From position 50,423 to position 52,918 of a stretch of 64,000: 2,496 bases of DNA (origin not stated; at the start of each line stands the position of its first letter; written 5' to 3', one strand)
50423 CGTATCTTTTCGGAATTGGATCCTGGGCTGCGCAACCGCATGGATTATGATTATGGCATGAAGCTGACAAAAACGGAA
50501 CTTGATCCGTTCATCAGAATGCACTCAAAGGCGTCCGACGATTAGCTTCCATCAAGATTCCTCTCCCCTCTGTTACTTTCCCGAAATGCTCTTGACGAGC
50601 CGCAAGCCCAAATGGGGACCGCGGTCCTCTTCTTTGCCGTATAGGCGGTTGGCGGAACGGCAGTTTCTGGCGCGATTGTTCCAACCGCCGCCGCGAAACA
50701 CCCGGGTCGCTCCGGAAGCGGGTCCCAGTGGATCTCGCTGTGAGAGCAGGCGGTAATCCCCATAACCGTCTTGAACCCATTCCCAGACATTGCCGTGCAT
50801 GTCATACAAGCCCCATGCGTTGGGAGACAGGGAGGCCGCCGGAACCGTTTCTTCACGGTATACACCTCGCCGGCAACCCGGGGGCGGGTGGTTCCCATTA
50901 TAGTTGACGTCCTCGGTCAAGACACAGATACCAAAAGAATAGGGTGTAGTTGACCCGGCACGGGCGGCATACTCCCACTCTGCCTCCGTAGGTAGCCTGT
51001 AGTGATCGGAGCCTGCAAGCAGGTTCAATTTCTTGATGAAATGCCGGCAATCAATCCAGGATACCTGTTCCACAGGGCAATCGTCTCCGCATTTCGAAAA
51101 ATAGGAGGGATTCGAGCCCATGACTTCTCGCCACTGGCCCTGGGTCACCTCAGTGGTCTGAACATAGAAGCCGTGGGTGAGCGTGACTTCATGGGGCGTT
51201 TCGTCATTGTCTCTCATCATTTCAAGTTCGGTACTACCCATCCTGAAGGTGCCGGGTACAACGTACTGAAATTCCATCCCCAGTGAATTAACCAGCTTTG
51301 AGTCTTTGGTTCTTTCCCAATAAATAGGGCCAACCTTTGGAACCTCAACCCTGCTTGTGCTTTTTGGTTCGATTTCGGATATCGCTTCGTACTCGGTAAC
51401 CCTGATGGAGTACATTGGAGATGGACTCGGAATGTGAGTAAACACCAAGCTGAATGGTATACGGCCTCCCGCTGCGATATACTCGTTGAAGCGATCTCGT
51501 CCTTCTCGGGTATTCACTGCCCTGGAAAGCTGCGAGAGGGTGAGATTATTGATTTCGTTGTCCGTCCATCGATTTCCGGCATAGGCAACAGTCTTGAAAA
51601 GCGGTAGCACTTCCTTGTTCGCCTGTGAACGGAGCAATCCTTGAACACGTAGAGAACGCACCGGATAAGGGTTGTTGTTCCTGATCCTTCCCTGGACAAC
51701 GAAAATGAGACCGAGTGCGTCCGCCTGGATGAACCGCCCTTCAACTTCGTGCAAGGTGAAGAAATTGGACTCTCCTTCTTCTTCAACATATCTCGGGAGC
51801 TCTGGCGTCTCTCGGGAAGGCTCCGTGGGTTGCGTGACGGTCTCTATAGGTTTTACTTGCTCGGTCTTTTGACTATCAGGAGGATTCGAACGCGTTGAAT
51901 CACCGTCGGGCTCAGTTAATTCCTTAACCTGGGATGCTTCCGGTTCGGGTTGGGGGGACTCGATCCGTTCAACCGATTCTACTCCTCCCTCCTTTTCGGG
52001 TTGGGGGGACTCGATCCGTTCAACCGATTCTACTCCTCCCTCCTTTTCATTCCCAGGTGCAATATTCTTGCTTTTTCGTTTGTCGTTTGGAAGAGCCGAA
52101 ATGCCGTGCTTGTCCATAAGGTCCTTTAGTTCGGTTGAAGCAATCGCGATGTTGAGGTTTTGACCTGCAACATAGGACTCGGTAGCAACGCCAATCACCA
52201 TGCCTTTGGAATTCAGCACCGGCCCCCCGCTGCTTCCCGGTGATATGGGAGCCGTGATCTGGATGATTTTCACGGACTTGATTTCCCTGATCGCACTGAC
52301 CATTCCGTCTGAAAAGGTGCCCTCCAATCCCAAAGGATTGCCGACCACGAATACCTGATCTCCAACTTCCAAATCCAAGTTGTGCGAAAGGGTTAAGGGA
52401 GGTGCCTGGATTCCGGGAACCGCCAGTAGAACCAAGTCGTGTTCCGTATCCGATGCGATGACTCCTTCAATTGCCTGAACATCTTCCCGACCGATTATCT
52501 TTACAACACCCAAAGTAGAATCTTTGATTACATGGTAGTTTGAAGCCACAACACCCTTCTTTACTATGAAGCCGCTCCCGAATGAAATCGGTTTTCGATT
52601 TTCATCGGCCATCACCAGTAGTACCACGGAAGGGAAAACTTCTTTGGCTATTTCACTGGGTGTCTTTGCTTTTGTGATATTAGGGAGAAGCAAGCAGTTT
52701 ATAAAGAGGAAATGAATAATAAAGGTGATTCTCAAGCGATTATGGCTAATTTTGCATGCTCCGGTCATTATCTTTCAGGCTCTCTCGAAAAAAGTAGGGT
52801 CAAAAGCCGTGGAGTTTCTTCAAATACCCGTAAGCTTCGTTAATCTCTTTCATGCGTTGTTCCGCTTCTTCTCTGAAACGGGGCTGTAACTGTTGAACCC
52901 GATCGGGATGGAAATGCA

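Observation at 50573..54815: Unclassified three-gene cassette in island cargo: Zn-ribbon/TM protein, DjlA-like TerB+J-domain protein, and a secreted trypsin-like protease fused to an FGE-sulfatase domain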

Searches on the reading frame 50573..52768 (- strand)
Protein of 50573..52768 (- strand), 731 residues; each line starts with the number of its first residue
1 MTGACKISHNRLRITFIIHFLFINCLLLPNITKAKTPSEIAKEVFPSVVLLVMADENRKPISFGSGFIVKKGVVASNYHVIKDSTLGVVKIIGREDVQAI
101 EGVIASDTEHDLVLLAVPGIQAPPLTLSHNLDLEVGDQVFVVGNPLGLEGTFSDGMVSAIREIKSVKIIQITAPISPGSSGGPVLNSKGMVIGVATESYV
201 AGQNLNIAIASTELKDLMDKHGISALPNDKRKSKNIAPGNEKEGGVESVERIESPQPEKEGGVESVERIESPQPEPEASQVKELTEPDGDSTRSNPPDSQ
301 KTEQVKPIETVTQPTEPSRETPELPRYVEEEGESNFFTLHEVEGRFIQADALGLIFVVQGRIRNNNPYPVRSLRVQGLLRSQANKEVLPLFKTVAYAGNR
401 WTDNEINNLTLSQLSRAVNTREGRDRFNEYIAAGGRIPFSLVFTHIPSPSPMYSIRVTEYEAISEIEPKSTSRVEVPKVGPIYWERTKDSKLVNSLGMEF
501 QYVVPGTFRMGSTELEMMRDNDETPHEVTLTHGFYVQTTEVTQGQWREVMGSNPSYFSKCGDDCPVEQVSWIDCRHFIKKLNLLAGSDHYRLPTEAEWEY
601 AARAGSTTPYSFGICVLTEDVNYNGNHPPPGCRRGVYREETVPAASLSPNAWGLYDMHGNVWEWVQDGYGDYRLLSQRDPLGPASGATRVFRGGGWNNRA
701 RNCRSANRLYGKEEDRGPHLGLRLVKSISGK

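Call 3: search_protein_families(library=pfam, proteins=[window:50573-52768:-], max_evalue=0.01)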
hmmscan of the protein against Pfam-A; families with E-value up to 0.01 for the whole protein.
window:50573-52768:- (731 aa): 4 families
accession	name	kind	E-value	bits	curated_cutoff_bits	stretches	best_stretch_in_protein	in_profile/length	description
PF03781.23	FGE-sulfatase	-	8.8e-41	140.7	23.3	1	503-726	8-255/255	Sulfatase-modifying factor enzyme 1-like domain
PF13365.12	Trypsin_2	-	8e-27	95.2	27.6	1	64-194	1-144/144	Trypsin-like peptidase domain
PF00089.32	Trypsin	-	1.3e-07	32.1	20.6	1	62-215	25-217/220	Trypsin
PF11906.13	DUF3426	-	0.0043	17.6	27.7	1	341-456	53-146/147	Protein of unknown function (DUF3426)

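Call 4: search_protein_families(library=padloc, proteins=[window:50573-52768:-], max_evalue=0.01)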
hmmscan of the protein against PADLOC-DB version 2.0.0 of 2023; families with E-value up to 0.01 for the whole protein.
window:50573-52768:- (731 aa): 3 families
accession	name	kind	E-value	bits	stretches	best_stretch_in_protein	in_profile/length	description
PDLC02960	RT-Protease_XI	-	8.8e-20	69.1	1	45-218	334-504/506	single gene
PDLC02959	RT-Protease_XI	-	4.5e-19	66.8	1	49-218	340-508/510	single gene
PDLC04593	PDC-M35A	-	1.9e-07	29.1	1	47-217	6-200/216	-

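Call 5: search_protein_families(library=ncbifam, proteins=[window:50573-52768:-], max_evalue=0.01)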
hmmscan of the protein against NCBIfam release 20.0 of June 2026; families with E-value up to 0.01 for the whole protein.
window:50573-52768:- (731 aa): 20 families
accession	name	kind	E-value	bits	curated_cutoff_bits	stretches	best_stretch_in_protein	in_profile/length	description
NF051459.1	pyoverdine_PvdO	equivalog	3.5e-29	101.7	500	1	504-727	40-279/280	dihydropyoverdine dehydrogenase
TIGR02037.1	degP_htrA_DO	subfamily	8.6e-28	97.4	416.2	1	55-210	53-216/434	Do family serine endopeptidase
TIGR03525.2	GldK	equivalog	1.7e-25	90.2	350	2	586-727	252-406/408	T9SS ring complex lipoprotein PorK/GldK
NF041521.1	HhoA_HhoB_HtrA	equivalog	1.3e-23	83.8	450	1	54-217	49-219/335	HhoA/HhoB/HtrA family serine endopeptidase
NF047968.1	SerProtHtrA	equivalog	1e-20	74.4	470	1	57-219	82-254/357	serine protease HtrA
NF033740.0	MarP_fam_protase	equivalog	6.5e-18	64.9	250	1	34-197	183-353/390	MarP family serine protease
TIGR02038.1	protease_degS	equivalog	3.2e-17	62.7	422.95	1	62-204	78-224/351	outer membrane-stress sensor serine endopeptidase DegS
NF008147.1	PRK10898.1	equivalog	1.8e-15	57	408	1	55-202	71-222/352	outer membrane-stress sensor serine endopeptidase DegS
TIGR03440.2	egtB_TIGR03440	equivalog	3.3e-15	56.1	360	1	588-724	291-412/413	ergothioneine biosynthesis protein EgtB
NF040960.1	MamE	equivalog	6.7e-15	54.7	800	1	62-215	122-287/659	magnetosome formation protease MamE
TIGR03524.1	GldJ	equivalog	1.2e-13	50.6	458.2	2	644-669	340-365/559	gliding motility lipoprotein GldJ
NF007526.1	PRK10139.1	equivalog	1.6e-12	46.9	756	1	61-208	90-244/456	serine endoprotease DegQ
NF008189.1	PRK10942.1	equivalog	6.7e-12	44.6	720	1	58-210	109-270/477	serine endoprotease DegP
TIGR03530.1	GldJ_short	equivalog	7e-11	41.7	382.9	0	646-671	294-319/396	gliding motility lipoprotein GldJ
TIGR02171.1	Fb_sc_TIGR02171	subfamily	1.2e-10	40.1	544.35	2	581-701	150-253/912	TIGR02171 family lipoprotein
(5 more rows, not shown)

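Call 9: find_homologous_proteins(query=window:50573-52768:-, max_evalue=1e-10)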
Query window:50573-52768:- (731 aa): 2044 proteins with E <= 1e-10 among 8000 candidates; the best 120 are listed.
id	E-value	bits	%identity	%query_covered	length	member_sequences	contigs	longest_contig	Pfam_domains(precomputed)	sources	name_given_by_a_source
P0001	0.0e+0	1681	100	100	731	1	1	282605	PF13365.13,PF03781.23,PF00089.33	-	-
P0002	2.3e-104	368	45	25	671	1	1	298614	PF02122.22,PF13365.13,PF01732.23,PF02907.22,PF10459.16,PF00949.28,PF00089.33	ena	-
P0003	3.7e-103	364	42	25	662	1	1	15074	PF13365.13,PF02907.22,PF10459.16,PF00089.33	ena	-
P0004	7.1e-77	277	43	28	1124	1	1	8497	PF13365.13,PF02907.22,PF13505.13,PF17957.8,PF00949.28,PF00089.33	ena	-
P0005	7.6e-77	277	47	29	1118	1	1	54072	PF13365.13,PF02907.22,PF13505.13,PF17957.8,PF00089.33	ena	-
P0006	9.6e-77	277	47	29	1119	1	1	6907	PF13365.13,PF02907.22,PF13505.13,PF17957.8,PF00089.33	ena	-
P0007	7.9e-75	271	47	25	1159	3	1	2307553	PF13365.13,PF02907.22,PF13505.13,PF17957.8,PF00949.28,PF00089.33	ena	-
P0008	2.4e-74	269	44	25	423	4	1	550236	PF13365.13,PF02907.22,PF00949.28,PF00089.33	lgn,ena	-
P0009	1.6e-70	257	41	34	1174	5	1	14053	PF13365.13,PF02907.22,PF00089.33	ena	-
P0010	2.0e-65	240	50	29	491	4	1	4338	PF13365.13,PF03781.23,PF00089.33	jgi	-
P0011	4.0e-65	239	48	31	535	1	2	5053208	PF13365.13,PF03781.23,PF00089.33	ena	-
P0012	2.0e-62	230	35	41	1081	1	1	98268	PF13365.13,PF00089.33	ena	-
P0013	2.4e-62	229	42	30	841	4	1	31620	PF13365.13,PF03781.23,PF08238.19,PF00089.33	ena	-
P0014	3.4e-62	229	47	29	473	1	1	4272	PF13365.13,PF03781.23,PF00089.33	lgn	-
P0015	1.3e-60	224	36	43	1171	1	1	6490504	PF13365.13,PF00089.33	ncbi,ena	-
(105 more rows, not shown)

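Call 39: find_encoding_contigs(protein=P0002, flank=7000, max_places=2)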
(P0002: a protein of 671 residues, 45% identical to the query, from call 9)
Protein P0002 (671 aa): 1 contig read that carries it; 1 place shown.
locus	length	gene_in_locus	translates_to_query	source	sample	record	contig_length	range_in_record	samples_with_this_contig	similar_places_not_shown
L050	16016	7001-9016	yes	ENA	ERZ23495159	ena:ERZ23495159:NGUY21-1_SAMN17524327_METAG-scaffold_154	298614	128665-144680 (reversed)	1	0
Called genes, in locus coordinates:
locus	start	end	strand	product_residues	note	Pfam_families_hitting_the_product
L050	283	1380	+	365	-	PF01408:GFO_IDH_MocA, PF02894:GFO_IDH_MocA_C, PF22725:GFO_IDH_MocA_C3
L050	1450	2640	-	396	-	PF02515:CoA_transf_3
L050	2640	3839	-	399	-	PF02771:Acyl-CoA_dh_N, PF02770:Acyl-CoA_dh_M, PF00441:Acyl-CoA_dh_1, PF08028:Acyl-CoA_dh_2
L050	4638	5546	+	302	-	PF01073:3Beta_HSD, PF01370:Epimerase, PF04321:RmlD_sub_bind (weak), PF05368:NmrA, PF13460:NAD_binding_10, PF16363:GDP_Man_Dehyd (weak)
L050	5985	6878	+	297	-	PF01557:FAA_hydrolase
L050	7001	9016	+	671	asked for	PF00089:Trypsin, PF13365:Trypsin_2, PF01732:Myco_protease (faint), PF00949:Peptidase_S7 (faint), PF00089:Trypsin, PF13365:Trypsin_2, PF00089:Trypsin, PF13365:Trypsin_2, +3 more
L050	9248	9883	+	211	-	-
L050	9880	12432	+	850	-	PF00089:Trypsin, PF13365:Trypsin_2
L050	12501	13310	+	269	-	-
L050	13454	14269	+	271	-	PF13519:VWA_2 (faint)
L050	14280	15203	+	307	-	PF13672:PP2C_2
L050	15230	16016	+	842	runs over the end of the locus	PF00069:Pkinase, PF13414:TPR_11, PF24105:Beta-prop_CAF1B_HIR1, PF24817:WD40_WDHD1_1st, PF25174:Beta-prop_THOC3, PF00400:WD40, PF23381:Beta-prop_IFT122_1st, PF23414:Beta-prop_EML_2, +90 more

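Call 40: find_encoding_contigs(protein=P0003, flank=7000, max_places=2)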
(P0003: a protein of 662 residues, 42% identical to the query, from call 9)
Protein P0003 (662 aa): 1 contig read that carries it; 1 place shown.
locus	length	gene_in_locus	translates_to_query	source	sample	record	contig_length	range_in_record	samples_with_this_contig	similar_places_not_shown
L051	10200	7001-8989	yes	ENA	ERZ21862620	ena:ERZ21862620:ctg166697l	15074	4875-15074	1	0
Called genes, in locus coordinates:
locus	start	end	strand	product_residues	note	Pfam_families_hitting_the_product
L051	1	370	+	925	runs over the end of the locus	PF00089:Trypsin, PF13365:Trypsin_2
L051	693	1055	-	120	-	-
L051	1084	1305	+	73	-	-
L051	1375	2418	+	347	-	PF00089:Trypsin, PF13365:Trypsin_2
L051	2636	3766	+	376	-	-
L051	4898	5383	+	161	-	-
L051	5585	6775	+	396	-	PF07690:MFS_1, PF12832:MFS_1_like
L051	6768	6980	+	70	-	-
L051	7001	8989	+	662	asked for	PF00089:Trypsin, PF13365:Trypsin_2, PF02907:Peptidase_S29 (faint), PF10459:Peptidase_S46 (faint), PF00089:Trypsin (weak), PF13365:Trypsin_2, PF00089:Trypsin, PF13365:Trypsin_2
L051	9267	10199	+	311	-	?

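Call 41: find_encoding_contigs(protein=P0011, flank=7000, max_places=2)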
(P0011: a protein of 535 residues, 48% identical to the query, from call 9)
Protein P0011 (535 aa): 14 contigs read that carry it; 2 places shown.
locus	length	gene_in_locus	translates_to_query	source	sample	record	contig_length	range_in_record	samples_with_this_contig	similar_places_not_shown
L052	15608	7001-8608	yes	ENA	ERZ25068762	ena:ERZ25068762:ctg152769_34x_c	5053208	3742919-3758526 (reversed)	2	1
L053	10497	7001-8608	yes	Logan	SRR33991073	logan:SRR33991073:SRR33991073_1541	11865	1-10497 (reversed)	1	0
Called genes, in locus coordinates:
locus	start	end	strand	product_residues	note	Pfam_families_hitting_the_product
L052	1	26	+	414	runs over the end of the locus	PF01408:GFO_IDH_MocA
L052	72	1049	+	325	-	PF01408:GFO_IDH_MocA, PF08635:ox_reductase_C, PF02894:GFO_IDH_MocA_C, PF22725:GFO_IDH_MocA_C3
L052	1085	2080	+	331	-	PF01408:GFO_IDH_MocA, PF02894:GFO_IDH_MocA_C, PF22725:GFO_IDH_MocA_C3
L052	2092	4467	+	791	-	PF07090:GATase1_like (weak)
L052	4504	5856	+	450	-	PF00884:Sulfatase, PF01663:Phosphodiest, PF16347:SGSH_C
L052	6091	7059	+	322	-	PF20030:bpMoxR, PF00493:MCM (weak), PF07726:AAA_3, PF07728:AAA_5, PF17863:AAA_lid_2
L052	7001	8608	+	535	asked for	PF00089:Trypsin (weak), PF13365:Trypsin_2, PF03781:FGE-sulfatase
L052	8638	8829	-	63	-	PF07927:HicA_toxin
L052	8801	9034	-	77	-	PF24113:DUF7387 (weak)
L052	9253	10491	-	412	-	PF00764:Arginosuc_synth, PF20979:Arginosuc_syn_C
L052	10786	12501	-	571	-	-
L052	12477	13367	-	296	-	-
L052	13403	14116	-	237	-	-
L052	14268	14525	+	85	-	-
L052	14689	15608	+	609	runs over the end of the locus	PF01618:MotA_ExbB (weak), PF28082:ZorA-like_t1 (weak), PF04513:Baculo_PEP_C (faint), PF07464:ApoLp-III (faint), PF01442:Apolipoprotein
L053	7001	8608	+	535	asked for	PF00089:Trypsin (weak), PF13365:Trypsin_2, PF03781:FGE-sulfatase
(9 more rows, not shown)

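Call 58: search_protein_families(library=phrogs, proteins=[window:50576-52768:-], max_evalue=0.001)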
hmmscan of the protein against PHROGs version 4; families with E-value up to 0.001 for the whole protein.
window:50576-52768:- (731 aa): 3 families
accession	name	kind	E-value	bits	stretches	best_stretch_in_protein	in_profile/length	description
phrog_18508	-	other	3.4e-55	188.2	1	492-726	11-262/266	kinase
phrog_11383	-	unknown function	5.5e-30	106.1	1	36-201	150-330/462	-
phrog_9683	-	other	6.1e-15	56.3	1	63-196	54-188/233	protease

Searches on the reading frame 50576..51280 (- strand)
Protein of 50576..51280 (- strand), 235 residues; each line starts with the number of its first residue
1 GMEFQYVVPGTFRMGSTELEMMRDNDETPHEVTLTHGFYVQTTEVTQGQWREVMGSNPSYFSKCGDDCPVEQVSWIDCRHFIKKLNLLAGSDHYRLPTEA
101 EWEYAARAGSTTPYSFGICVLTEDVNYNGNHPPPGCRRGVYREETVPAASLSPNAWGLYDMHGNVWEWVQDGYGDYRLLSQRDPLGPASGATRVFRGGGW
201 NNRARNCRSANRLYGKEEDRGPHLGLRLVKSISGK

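Call 79: search_solved_structures(query=window:50576-51280:-, max_evalue=0.00001, show_alignments=3)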
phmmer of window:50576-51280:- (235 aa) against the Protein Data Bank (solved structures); distinct sequences matched with E-value up to 0.00001: 23.
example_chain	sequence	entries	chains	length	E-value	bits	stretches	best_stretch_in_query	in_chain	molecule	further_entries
2y3c_A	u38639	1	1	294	7.2e-22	81.4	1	89-228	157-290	TREPONEMA DENTICOLA VARIABLE PROTEIN 1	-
5hha_A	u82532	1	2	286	7.9e-19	71.5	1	50-230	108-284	PvdO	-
9myj_B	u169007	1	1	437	3.8e-16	62.7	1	60-231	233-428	Lipoprotein, putative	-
9p6h_B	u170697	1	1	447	4e-16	62.6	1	60-231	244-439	Lipoprotein, putative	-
9ots_A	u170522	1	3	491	6e-16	62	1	60-231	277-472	Por secretion system protein porK/gldK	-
9mzu_A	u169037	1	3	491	6e-16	62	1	60-231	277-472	PorK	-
2aft_X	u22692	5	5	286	2.5e-14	56.7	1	48-227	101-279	Sulfatase modifying factor 1 | Sulfatase-modifying factor 1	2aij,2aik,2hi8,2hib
31dc_A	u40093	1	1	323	3.3e-14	56.3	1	48-227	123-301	Formylglycine-generating enzyme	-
2aii_X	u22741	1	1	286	7.4e-14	55.2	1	48-227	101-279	Sulfatase modifying factor 1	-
2afy_X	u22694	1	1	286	8.3e-14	55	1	48-227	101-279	Sulfatase modifying factor 1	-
1y1e_X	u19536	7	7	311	8.4e-14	55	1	48-227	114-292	C-alpha-formyglycine-generating enzyme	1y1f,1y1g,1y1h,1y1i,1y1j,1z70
5ssy_A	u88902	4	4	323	9.6e-14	54.8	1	48-227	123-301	Formylglycine-generating enzyme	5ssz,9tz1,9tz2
5ssx_A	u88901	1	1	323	2.3e-13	53.5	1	48-227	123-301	Formylglycine-generating enzyme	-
8aru_A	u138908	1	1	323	4.9e-13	52.5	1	48-227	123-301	Formylglycine-generating enzyme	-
6muj_A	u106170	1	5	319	1.1e-12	51.3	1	48-207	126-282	Formylglycine-generating enzyme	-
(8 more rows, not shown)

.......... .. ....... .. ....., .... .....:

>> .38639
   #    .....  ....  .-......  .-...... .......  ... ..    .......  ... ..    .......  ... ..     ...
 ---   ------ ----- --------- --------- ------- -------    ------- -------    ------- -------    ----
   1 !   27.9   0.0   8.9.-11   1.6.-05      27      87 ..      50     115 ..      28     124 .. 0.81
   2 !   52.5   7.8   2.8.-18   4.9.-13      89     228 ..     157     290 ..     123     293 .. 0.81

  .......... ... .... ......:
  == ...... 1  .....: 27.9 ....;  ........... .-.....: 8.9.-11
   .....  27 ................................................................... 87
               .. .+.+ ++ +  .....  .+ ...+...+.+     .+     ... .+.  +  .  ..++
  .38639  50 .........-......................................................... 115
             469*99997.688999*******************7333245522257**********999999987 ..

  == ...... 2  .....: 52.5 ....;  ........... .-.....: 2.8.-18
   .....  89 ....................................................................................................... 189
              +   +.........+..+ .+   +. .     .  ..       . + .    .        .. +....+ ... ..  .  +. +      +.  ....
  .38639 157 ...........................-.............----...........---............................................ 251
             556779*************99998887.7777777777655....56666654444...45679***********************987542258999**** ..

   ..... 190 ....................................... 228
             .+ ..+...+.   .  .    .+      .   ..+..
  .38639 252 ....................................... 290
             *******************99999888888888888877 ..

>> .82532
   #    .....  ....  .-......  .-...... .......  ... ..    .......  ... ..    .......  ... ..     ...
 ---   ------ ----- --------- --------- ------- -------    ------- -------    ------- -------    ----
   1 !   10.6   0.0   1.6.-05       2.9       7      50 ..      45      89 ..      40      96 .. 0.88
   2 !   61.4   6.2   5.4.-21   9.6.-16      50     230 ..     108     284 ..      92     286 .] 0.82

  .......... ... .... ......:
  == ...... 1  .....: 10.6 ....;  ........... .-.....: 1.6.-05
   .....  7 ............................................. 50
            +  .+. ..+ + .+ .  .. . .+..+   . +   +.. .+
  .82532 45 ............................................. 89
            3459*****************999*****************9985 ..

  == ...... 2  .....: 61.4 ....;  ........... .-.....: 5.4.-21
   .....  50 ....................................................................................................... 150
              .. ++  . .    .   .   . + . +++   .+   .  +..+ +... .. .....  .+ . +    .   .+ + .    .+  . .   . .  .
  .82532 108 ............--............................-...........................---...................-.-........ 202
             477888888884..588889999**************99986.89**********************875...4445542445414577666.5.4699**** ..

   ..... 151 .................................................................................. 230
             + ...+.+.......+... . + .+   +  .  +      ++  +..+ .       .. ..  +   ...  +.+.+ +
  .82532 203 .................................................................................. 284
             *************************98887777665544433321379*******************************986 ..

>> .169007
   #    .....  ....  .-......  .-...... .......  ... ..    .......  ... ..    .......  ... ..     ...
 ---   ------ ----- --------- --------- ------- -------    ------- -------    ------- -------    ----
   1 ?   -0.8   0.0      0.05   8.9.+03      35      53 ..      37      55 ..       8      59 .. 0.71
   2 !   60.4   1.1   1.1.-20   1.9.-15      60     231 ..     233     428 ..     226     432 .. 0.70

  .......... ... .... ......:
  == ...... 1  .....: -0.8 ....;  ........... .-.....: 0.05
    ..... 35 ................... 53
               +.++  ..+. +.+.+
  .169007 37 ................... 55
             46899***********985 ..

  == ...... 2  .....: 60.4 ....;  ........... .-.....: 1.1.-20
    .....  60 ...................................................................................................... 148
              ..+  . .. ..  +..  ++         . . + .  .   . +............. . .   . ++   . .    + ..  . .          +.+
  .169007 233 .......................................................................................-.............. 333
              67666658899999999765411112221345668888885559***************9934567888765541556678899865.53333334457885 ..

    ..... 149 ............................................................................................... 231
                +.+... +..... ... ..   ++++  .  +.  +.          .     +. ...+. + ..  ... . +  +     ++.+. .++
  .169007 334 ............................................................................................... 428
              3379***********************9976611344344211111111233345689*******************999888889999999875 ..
